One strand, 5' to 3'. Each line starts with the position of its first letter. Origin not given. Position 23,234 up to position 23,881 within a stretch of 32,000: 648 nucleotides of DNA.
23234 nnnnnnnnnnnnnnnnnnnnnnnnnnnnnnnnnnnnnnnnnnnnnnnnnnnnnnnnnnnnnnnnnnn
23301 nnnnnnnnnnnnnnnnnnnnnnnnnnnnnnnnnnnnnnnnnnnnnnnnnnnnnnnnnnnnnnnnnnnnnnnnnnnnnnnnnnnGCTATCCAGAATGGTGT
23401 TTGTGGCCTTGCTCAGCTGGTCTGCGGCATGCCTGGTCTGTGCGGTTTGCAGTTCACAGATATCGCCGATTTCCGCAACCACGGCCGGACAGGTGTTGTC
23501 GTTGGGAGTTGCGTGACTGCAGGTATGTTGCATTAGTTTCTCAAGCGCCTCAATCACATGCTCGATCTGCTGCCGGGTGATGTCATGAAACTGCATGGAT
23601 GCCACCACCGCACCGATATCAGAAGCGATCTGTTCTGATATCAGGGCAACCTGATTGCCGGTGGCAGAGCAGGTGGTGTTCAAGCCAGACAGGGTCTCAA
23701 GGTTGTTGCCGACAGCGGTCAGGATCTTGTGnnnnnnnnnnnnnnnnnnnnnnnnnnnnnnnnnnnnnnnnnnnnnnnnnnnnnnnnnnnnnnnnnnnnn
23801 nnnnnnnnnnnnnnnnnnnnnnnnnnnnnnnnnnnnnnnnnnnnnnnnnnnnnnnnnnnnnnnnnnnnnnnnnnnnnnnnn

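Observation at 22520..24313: TM-less protein with two MCP hairpin tips flanking a CheZ-like F-x-D-x-T-x-Q motif and an acidic C-terminal tail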

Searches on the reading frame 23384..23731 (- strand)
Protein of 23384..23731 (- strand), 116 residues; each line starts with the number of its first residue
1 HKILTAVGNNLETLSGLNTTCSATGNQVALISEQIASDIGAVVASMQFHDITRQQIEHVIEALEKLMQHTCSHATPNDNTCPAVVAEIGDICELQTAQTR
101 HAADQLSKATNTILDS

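Call 34: search_protein_families(library=pfam, proteins=[window:23384-23716:-], max_evalue=10)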
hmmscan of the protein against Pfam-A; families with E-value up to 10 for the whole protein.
seq(111 aa): 2 families
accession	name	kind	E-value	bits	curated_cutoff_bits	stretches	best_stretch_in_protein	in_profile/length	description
PF23153.1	Aip3p_Bud6_N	-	0.082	13.6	27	1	17-76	25-83/109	Aip3p/Bud6 N-terminal domain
PF07872.17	DUF1659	-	0.13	12.5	24.1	1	45-74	38-67/72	Protein of unknown function (DUF1659)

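Call 55: search_dna_similar(query=window:23384-23731:-, collection=plasmids, mode=protein, max_evalue=1, max_rows=30)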
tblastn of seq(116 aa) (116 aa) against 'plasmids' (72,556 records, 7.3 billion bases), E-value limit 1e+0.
Records with a match: 1; places in all: 1; records where one place covers at least 80% of the query: 0.
Best place of each record, by identity: <60% 1.
By first word of the organism name: Methylosinus 1.
By predicted mobility (MOB-suite, as given by PLSDB): non-mobilizable 1.
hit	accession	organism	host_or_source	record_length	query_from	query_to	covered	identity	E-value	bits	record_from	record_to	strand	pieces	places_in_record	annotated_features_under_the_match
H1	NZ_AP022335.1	Methylosinus sp. C49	-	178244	32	91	52%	35.0%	1e-1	38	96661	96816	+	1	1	hypothetical protein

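Call 57: get_annotated_region(hit=H1, flank=6000)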
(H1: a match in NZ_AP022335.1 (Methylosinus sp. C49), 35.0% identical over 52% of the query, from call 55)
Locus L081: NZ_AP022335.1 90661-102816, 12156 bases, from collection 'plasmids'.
description: Methylosinus sp. C49 isolate Methylosinus sp. C49 plasmid pMSC49c, complete sequence
organism: Methylosinus sp. C49 (NCBI taxid 2699395)
taxonomy: Bacteria; Pseudomonadota; Alphaproteobacteria; Hyphomicrobiales; Methylocystaceae; Methylosinus; Methylosinus sp. C49
host: -; source: -; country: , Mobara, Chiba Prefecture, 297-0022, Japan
typing (MOB-suite, as given by PLSDB): non-mobilizable
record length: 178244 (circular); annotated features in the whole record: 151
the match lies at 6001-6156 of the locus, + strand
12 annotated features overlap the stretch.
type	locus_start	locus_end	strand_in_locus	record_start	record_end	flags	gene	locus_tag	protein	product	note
CDS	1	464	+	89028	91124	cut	-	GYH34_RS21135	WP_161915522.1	methyl-accepting chemotaxis protein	GO:0007165 - signal transduction [Evidence IEA]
CDS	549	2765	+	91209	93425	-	-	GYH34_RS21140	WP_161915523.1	methyl-accepting chemotaxis protein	GO:0006935 - chemotaxis [Evidence IEA]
CDS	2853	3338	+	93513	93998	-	-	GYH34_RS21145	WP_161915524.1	chemotaxis protein CheW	-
CDS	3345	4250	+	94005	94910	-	-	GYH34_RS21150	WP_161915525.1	CheR family methyltransferase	-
CDS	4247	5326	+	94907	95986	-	-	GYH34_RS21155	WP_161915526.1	chemotaxis response regulator protein-glutamate methylesterase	GO:0006935 - chemotaxis [Evidence IEA]; GO:0018277 - protein deamination [Evidence IEA]; GO:0006482 - protein ...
CDS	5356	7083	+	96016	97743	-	-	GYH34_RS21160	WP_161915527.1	hypothetical protein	-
CDS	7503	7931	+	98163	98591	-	-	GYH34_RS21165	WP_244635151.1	transposase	GO:0006313 - DNA transposition [Evidence IEA]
CDS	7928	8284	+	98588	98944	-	tnpB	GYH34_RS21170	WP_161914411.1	IS66 family insertion sequence element accessory protein TnpB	-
CDS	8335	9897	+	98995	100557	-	-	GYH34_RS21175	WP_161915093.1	IS66 family transposase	-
CDS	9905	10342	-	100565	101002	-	-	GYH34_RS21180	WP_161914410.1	hypothetical protein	-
CDS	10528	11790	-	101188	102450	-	-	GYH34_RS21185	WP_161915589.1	IS256 family transposase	-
CDS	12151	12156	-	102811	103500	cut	-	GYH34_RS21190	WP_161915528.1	response regulator transcription factor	GO:0000160 - phosphorelay signal transduction system [Evidence IEA]; GO:0006355 - regulation of DNA-templated ...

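Call 59: find_homologous_proteins(query=L081:5356-7080:+, max_evalue=0.001)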
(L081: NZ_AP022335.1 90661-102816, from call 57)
Query L081:5356-7080:+ (575 aa): 12 proteins with E <= 0.001 among 8000 candidates.
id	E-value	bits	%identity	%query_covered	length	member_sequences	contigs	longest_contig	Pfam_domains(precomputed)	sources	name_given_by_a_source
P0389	0.0e+0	1191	100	100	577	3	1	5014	-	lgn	-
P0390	8.2e-240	815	73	96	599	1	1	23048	-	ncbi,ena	-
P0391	1.5e-204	699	63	100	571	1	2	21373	-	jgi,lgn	jgi:hypothetical protein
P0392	1.4e-187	643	58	100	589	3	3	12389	-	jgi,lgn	jgi:hypothetical protein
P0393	5.7e-187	641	60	100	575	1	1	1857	-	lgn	-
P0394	1.4e-185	636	58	100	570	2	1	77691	-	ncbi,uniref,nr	ncbi:hypothetical protein [Methylosinus sp. Sm6]|uniref:hypothetical protein n=1 Tax=Methylosinus sp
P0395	3.1e-182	625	57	100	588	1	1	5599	-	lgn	-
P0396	2.9e-180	619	57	100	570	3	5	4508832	-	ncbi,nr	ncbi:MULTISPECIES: hypothetical protein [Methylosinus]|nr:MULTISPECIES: hypothetical protein [Methyl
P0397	4.3e-174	598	56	100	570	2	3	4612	-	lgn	-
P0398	1.9e-74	270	35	95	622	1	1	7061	-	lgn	-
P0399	9.7e-54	201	29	93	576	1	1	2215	-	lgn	-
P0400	5.2e-18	83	28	56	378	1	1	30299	-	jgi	jgi:Ser-tRNA(Ala) deacylase AlaX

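Call 62: search_protein_families(library=pfam, proteins=[P0389, P0390, P0391, P0392, P0394, P0395, P0396, P0397, P0398, P0399], max_evalue=10)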
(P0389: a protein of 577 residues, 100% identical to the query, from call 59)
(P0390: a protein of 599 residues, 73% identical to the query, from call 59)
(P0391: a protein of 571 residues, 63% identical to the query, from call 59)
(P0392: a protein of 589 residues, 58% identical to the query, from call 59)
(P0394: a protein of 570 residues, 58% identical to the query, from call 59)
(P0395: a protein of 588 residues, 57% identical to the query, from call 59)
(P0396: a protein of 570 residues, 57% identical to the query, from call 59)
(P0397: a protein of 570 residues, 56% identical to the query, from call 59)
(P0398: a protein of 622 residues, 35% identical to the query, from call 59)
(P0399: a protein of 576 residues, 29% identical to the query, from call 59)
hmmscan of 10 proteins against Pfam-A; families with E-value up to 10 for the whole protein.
P0389 (577 aa): 8 families
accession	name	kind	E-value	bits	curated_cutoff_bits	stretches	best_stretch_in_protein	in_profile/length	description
PF21141.3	T6PP_C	-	0.017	14.8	26.7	1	9-90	92-171/267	Trehalose-6-phosphate phosphatase, C-terminal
PF12205.13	GIT1_C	-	0.031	15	25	1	279-358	18-84/110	G protein-coupled receptor kinase-interacting protein 1 C term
PF03915.18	AIP3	-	0.044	13.4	31.6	1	259-378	48-172/406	Actin interacting protein 3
PF00015.26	MCPsignal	-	0.094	13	34.6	1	376-423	41-88/172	Methyl-accepting chemotaxis protein (MCP) signalling domain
PF16559.10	GIT_CC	-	0.52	10.5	28.7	1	84-113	25-54/66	GIT coiled-coil Rho guanine nucleotide exchange factor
PF01627.28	Hpt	-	1.2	9.8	24.6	1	45-99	8-60/84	Hpt domain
PF07889.17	DUF1664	-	1.3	9.5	34.6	0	340-384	34-113/124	Protein of unknown function (DUF1664)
PF06013.18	WXG100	-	6.4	7.6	27.3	0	284-315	8-72/86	Proteins of 100 residues with WXG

P0390 (599 aa): 4 families
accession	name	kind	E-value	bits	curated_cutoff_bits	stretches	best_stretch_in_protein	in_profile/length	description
PF00015.26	MCPsignal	-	0.00018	21.9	34.6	2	373-427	39-93/172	Methyl-accepting chemotaxis protein (MCP) signalling domain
PF11505.13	DUF3216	-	0.15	12.7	25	0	420-445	11-36/91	Protein of unknown function (DUF3216)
PF07889.17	DUF1664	-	0.46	11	34.6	0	339-384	34-79/124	Protein of unknown function (DUF1664)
PF20182.3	DUF6545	-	9.1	7.2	24.4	0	247-295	57-105/136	Family of unknown function (DUF6545)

P0391 (571 aa): 2 families
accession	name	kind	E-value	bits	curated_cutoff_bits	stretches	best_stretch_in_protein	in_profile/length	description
PF21141.3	T6PP_C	-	0.0079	15.9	26.7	1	12-99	93-178/267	Trehalose-6-phosphate phosphatase, C-terminal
PF25762.1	HAUS1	-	0.051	13.8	40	2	286-380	131-224/236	HAUS augmin-like complex subunit 1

P0392 (589 aa): 3 families
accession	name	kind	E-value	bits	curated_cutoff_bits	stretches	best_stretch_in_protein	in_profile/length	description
PF00015.26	MCPsignal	-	0.0037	17.6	34.6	2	393-434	48-89/172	Methyl-accepting chemotaxis protein (MCP) signalling domain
PF03127.19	GAT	-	0.0055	17.3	31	1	49-109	7-70/77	GAT domain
PF16559.10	GIT_CC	-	0.33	11.1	28.7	1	82-116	21-55/66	GIT coiled-coil Rho guanine nucleotide exchange factor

P0394 (570 aa): 5 families
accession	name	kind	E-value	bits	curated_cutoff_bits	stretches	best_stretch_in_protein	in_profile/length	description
PF06160.17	EzrA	-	0.016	14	39.6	2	45-113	257-325/557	Septation ring formation regulator, EzrA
PF03670.18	UPF0184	-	0.057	14.3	21.5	1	53-100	20-67/83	Uncharacterised protein family (UPF0184)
PF04097.20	Nic96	-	0.16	10.8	34.2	1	58-154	327-420/607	Nup93/Nic96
PF22470.1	Histone_HNS_N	-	2.3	8.6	24.5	1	345-382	34-71/79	H-NS histone-like proteins, N-terminal domain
PF08278.16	DnaG_DnaB_bind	-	4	8.2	29.1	1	84-132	71-118/124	DNA primase DnaG DnaB-binding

P0395 (588 aa): 3 families
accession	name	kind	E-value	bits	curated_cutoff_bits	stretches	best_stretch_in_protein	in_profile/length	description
PF03127.19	GAT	-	0.048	14.3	31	1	60-107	21-68/77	GAT domain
PF00015.26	MCPsignal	-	0.061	13.6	34.6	1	395-443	51-102/172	Methyl-accepting chemotaxis protein (MCP) signalling domain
PF13466.11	STAS_2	-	0.16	12.6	29.2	1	342-384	13-55/80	STAS domain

P0396 (570 aa): 5 families
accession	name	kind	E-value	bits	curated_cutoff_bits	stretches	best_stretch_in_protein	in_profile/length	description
PF03670.18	UPF0184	-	0.0028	18.5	21.5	1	54-105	21-72/83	Uncharacterised protein family (UPF0184)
PF15047.11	DUF4533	-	0.026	14.6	28.6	1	212-299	126-214/225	Protein of unknown function (DUF4533)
PF00015.26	MCPsignal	-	0.17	12.2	34.6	1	79-194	15-126/172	Methyl-accepting chemotaxis protein (MCP) signalling domain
PF03127.19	GAT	-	0.36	11.5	31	0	54-105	19-70/77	GAT domain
PF06013.18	WXG100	-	2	9.2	27.3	0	279-307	44-72/86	Proteins of 100 residues with WXG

P0397 (570 aa): 5 families
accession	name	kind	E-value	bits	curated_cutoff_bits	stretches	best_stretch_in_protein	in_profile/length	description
PF03127.19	GAT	-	0.0024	18.5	31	1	53-105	18-70/77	GAT domain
PF03670.18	UPF0184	-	0.039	14.8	21.5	1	56-101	23-68/83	Uncharacterised protein family (UPF0184)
PF03223.20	V-ATPase_C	-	0.24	11.2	23.1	1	325-377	17-66/371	V-ATPase subunit C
PF20859.2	RHA1_ro05818_N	-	0.52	10.8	27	0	443-464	30-51/58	Hypothetical protein RHA1_ro05818, N-terminal helical domain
PF25516.1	PTPase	-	0.75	10.2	27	1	236-269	9-42/79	Phosphotyrosine protein phosphatase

P0398 (622 aa): 1 family
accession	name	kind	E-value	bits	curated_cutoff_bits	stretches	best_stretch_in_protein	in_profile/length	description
PF06013.18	WXG100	-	0.24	12.1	27.3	0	138-167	6-35/86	Proteins of 100 residues with WXG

P0399 (576 aa): 3 families
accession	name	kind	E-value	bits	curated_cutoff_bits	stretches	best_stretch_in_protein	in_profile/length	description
PF00015.26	MCPsignal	-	0.0023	18.2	34.6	1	357-503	19-164/172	Methyl-accepting chemotaxis protein (MCP) signalling domain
PF07889.17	DUF1664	-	0.042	14.3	34.6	0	467-515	37-86/124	Protein of unknown function (DUF1664)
PF16763.10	Spidroin_N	-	0.19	12.2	27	1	167-252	14-96/125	Major ampullate spidroin 1, spider silk protein 1, N-term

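Call 66: find_encoding_contigs(protein=P0398, flank=8000, max_places=3)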
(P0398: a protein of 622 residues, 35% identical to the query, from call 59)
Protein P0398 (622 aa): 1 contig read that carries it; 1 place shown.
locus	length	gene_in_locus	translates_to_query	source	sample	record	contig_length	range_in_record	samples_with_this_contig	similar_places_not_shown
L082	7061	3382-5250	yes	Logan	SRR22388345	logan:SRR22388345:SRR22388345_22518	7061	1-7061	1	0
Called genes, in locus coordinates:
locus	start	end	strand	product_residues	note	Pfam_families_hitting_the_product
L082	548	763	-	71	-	PF07896:DUF1674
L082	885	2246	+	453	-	PF01029:NusB, PF01189:Methyltr_RsmB-F, PF13847:Methyltransf_31 (weak), PF13649:Methyltransf_25 (weak)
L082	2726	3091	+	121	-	PF00072:Response_reg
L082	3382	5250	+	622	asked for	-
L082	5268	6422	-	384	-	PF03739:LptF_LptG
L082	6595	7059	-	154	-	?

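Call 67: find_encoding_contigs(protein=P0396, flank=10000, max_places=2)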
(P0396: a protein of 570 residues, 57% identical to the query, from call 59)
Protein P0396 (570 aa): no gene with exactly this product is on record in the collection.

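Call 68: find_encoding_contigs(protein=P0390, flank=10000, max_places=2)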
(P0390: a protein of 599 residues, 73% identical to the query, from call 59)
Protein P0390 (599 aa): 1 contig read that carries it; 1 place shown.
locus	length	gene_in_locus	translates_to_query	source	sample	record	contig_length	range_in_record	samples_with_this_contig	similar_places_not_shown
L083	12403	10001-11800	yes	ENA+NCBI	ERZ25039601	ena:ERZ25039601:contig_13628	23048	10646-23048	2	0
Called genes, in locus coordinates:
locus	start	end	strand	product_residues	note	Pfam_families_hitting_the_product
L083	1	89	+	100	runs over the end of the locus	PF01740:STAS (weak), PF13466:STAS_2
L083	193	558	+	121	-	PF00072:Response_reg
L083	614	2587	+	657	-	PF01627:Hpt, PF02895:H-kinase_dim, PF02518:HATPase_c, PF01584:CheW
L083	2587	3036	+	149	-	PF01584:CheW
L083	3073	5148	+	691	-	PF12729:4HB_MCP_1, PF00672:HAMP (weak), PF00015:MCPsignal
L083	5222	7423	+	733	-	PF12729:4HB_MCP_1, PF00672:HAMP (weak), PF00015:MCPsignal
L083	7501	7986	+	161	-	PF01584:CheW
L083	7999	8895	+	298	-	PF03705:CheR_N, PF01739:CheR, PF08242:Methyltransf_12 (faint), PF08241:Methyltransf_11 (faint), PF13649:Methyltransf_25 (faint)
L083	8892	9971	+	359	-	PF00072:Response_reg, PF01339:CheB_methylest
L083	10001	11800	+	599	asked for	-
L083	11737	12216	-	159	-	-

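Call 69: find_encoding_contigs(protein=P0394, flank=10000, max_places=2)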
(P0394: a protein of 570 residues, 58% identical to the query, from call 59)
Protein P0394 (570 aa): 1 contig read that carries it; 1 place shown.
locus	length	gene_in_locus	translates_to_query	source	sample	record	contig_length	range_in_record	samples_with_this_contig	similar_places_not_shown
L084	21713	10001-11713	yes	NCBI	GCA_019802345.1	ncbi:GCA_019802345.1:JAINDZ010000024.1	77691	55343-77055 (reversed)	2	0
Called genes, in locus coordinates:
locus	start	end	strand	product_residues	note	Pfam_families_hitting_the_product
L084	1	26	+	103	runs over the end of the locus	PF01740:STAS (weak), PF13466:STAS_2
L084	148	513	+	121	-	PF00072:Response_reg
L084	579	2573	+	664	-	PF01627:Hpt, PF02895:H-kinase_dim, PF02518:HATPase_c, PF01584:CheW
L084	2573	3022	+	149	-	PF01584:CheW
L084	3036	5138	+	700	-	PF12729:4HB_MCP_1, PF00672:HAMP, PF00015:MCPsignal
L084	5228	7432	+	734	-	PF12729:4HB_MCP_1, PF00672:HAMP, PF00015:MCPsignal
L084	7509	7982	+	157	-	PF01584:CheW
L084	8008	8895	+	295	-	PF03705:CheR_N, PF08241:Methyltransf_11 (faint), PF01739:CheR, PF08242:Methyltransf_12 (faint), PF13649:Methyltransf_25 (faint)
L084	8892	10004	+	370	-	PF00072:Response_reg, PF01339:CheB_methylest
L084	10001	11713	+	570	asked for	-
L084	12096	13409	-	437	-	PF00672:HAMP, PF00512:HisKA (weak), PF02518:HATPase_c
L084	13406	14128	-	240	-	PF00072:Response_reg, PF00486:Trans_reg_C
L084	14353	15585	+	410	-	PF25917:BSH_RND, PF25973:BSH_CzcB (weak), PF25876:HH_MFP_RND, PF25944:Beta-barrel_RND, PF25954:Beta-barrel_RND_2 (faint), PF25967:RND-MFP_C, PF25975:CzcB_C (weak), PF25989:YknX_C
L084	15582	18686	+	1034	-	PF00873:ACR_tran, PF02355:SecD_SecF_C (faint)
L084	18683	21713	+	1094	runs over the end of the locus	PF00873:ACR_tran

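Call 70: find_encoding_contigs(protein=P0399, flank=5000, max_places=2)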
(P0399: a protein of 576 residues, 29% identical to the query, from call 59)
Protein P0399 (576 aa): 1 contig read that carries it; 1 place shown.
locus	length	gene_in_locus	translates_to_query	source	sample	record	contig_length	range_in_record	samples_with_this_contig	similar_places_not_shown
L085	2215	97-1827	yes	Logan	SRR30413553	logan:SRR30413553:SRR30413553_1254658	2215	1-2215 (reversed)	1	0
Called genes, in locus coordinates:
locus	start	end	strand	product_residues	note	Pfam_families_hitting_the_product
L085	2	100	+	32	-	?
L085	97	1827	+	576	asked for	-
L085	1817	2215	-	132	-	?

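Call 89: search_protein_families(library=ncbifam, proteins=[P0389, P0398], max_evalue=10)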
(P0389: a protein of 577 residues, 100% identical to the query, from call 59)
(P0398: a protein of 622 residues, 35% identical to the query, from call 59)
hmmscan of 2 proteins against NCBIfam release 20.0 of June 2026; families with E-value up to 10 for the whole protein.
P0389 (577 aa): 1 family
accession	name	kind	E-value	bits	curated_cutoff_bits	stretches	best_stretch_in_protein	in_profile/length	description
TIGR00996.1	Mtu_fam_mce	paralog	0.052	12.7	140.5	1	284-380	154-249/291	MCE family protein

P0398 (622 aa): 4 families
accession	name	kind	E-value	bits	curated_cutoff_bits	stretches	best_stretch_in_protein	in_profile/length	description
TIGR01796.1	CM_mono_aroH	equivalog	0.0094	16.4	82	1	221-280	44-105/117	chorismate mutase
TIGR03930.1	WXG100_ESAT6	subfamily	0.017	15.3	44.85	0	139-167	7-35/90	WXG100 family type VII secretion target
TIGR00711.1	efflux_EmrB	subfamily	0.031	13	230.2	1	242-295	381-434/485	DHA2 family efflux MFS transporter permease subunit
TIGR00996.1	Mtu_fam_mce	paralog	0.75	8.9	140.5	2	447-535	169-256/291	MCE family protein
